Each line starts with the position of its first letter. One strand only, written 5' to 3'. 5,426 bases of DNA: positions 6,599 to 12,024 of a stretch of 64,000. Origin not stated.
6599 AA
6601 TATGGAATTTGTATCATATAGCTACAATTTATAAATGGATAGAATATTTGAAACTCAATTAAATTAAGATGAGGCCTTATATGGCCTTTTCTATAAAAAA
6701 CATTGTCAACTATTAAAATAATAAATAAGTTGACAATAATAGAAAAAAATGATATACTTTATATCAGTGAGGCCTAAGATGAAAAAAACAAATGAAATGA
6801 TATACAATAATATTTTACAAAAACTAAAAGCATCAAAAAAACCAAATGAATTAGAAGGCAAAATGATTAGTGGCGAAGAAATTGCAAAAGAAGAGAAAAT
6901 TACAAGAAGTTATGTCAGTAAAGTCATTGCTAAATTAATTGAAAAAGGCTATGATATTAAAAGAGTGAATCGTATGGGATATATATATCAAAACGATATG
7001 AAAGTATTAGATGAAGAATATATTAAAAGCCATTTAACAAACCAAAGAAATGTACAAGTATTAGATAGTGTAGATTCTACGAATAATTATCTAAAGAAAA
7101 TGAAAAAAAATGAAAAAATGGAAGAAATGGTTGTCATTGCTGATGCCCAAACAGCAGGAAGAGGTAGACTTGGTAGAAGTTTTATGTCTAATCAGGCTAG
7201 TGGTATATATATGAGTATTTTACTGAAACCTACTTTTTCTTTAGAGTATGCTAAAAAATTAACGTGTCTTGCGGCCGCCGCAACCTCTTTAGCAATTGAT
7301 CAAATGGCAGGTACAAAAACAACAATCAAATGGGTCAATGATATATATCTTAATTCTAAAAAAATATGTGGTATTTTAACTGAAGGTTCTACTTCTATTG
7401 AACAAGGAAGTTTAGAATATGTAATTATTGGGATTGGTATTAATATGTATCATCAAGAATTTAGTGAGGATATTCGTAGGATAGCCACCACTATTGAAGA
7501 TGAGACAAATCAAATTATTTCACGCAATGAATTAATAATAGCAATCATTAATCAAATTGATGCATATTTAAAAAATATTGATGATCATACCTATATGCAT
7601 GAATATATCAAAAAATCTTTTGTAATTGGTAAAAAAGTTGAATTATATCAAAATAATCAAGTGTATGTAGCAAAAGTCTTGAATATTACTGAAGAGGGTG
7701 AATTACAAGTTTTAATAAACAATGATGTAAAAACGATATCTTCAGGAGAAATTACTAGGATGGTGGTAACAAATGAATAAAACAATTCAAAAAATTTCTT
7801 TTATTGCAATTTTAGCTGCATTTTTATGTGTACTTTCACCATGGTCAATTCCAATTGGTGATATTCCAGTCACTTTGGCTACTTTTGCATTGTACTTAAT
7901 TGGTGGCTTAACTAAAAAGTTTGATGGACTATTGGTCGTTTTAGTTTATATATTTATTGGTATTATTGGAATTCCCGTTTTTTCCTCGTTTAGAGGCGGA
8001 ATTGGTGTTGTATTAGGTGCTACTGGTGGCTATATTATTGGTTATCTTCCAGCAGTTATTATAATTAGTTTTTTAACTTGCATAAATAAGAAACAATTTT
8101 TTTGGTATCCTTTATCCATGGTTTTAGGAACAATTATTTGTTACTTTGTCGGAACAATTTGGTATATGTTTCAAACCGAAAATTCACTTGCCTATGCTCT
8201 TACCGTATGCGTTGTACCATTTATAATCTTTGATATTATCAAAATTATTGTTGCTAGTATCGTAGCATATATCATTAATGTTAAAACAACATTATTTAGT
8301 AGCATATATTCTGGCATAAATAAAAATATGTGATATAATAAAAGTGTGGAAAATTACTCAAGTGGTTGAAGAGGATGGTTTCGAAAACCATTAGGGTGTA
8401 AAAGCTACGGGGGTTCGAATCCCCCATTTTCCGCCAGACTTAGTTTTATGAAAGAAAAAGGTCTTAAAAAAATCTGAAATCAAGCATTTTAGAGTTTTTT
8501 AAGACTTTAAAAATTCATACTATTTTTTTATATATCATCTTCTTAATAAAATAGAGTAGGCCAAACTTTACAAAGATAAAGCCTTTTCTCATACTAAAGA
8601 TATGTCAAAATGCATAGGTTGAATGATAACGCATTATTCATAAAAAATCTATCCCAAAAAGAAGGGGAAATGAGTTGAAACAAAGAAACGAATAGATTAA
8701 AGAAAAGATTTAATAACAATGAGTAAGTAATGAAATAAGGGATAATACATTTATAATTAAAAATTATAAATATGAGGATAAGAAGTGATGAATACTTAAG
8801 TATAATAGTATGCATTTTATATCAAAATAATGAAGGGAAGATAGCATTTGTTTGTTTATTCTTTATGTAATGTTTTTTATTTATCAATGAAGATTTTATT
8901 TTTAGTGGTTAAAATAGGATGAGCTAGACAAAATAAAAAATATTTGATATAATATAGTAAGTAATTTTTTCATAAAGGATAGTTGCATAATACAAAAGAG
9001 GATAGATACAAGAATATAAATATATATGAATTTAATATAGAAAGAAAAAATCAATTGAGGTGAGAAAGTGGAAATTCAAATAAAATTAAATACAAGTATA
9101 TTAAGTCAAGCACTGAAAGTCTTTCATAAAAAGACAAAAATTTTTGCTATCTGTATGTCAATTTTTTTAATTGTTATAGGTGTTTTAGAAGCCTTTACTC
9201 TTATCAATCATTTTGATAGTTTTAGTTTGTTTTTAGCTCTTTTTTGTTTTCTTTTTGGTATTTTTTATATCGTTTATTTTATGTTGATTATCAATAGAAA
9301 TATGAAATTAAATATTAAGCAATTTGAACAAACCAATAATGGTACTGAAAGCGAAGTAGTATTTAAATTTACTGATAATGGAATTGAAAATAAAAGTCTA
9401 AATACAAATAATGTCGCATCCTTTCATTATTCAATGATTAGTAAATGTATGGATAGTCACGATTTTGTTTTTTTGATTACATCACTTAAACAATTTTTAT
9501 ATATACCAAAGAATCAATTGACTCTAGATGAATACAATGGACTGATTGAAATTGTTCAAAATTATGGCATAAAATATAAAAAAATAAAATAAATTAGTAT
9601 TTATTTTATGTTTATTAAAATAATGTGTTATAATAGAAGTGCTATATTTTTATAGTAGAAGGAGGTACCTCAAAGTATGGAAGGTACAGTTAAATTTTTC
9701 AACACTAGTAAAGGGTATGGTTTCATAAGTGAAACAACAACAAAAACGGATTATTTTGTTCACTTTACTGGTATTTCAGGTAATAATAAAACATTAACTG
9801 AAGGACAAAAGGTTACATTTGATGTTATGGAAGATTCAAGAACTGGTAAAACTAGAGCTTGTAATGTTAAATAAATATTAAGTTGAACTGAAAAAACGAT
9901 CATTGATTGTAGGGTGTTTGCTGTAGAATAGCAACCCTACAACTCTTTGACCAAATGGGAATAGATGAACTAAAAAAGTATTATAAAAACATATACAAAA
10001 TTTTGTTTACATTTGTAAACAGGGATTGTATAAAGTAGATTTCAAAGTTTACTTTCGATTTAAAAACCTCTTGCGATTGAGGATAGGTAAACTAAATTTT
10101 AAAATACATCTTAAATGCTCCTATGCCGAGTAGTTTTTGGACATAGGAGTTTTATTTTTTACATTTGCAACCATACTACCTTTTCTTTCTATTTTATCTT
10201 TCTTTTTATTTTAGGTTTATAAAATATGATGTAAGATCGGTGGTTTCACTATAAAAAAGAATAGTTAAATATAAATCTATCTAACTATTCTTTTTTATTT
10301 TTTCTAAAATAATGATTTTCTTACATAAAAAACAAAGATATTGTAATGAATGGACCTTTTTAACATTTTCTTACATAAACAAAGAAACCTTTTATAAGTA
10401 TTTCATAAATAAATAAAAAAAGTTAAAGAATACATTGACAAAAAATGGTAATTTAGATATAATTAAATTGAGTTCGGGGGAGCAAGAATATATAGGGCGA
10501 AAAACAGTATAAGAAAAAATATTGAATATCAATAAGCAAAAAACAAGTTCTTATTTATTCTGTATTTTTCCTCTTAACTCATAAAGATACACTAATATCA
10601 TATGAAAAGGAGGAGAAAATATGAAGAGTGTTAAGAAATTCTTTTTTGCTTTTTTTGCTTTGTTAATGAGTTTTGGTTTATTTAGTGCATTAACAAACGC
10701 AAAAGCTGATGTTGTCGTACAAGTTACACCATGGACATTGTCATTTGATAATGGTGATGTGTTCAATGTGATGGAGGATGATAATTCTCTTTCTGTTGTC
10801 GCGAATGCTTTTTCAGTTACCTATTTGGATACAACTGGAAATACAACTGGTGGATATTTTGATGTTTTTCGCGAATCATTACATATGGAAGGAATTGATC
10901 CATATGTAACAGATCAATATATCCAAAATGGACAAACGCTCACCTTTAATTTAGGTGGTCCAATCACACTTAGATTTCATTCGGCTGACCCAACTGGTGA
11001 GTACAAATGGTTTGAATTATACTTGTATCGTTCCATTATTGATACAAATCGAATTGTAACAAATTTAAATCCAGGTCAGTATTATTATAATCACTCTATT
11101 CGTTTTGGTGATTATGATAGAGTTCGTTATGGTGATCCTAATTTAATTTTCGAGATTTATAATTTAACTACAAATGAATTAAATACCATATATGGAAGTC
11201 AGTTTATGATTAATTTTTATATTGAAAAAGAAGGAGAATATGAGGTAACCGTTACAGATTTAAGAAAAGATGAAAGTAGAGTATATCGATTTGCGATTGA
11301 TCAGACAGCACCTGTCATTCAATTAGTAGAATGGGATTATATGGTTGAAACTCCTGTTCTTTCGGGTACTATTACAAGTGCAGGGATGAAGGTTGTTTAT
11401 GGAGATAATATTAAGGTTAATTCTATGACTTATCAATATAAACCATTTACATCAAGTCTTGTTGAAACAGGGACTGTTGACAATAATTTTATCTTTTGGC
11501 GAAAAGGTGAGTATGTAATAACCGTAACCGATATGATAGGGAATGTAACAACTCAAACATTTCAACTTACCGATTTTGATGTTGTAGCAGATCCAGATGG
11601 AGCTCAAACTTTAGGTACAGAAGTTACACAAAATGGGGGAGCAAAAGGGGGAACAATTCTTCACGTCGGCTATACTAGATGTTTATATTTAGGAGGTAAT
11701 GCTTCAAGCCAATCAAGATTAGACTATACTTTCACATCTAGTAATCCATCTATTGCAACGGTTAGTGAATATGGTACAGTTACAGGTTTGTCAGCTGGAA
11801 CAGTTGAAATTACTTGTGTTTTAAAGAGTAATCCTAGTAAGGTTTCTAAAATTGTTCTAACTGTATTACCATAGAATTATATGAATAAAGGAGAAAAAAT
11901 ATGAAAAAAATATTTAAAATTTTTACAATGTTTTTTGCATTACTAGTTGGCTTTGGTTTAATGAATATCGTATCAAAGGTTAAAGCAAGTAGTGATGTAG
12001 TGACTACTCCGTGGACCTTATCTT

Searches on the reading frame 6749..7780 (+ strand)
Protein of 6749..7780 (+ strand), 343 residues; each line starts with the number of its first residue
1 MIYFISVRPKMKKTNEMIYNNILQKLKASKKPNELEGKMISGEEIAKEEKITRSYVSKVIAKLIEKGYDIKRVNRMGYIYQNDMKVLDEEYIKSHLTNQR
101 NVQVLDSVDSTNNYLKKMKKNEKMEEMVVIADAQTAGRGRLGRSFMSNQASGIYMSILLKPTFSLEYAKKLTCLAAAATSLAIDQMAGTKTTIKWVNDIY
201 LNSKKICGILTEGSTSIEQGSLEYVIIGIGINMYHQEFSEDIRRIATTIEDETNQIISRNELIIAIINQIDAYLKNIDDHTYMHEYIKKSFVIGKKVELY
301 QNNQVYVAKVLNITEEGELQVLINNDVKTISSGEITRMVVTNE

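Call 90: search_protein_families(library=pfam, proteins=[window:6749-7780:+], max_evalue=0.001)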
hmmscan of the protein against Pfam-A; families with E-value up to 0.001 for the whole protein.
window:6749-7780:+ (343 aa): 4 families
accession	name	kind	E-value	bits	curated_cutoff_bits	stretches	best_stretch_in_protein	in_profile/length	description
PF03099.24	BPL_LplA_LipB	-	1.1e-19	71.1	21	1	106-232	3-133/133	Biotin/lipoate A/B protein ligase family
PF08279.18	HTH_11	-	1.5e-06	28.4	25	1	37-79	14-55/55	HTH domain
PF16917.10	BPL_LplA_LipB_2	-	3.7e-06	27.1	27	1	136-269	24-161/183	Biotin/lipoate A/B protein ligase family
PF02237.23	BPL_C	-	0.00022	21.5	21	1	293-335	2-45/48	Biotin protein ligase C terminal domain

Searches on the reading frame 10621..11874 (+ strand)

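Call 90: search_protein_families(library=pfam, proteins=[window:10621-11874:+], max_evalue=0.001)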
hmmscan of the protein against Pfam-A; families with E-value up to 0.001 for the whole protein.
window:10621-11874:+ (417 aa): 1 family
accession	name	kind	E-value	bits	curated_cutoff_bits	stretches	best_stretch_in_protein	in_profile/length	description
PF02368.24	Big_2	-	2.3e-11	43.9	22.8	1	345-410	12-77/79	Bacterial Ig-like domain (group 2)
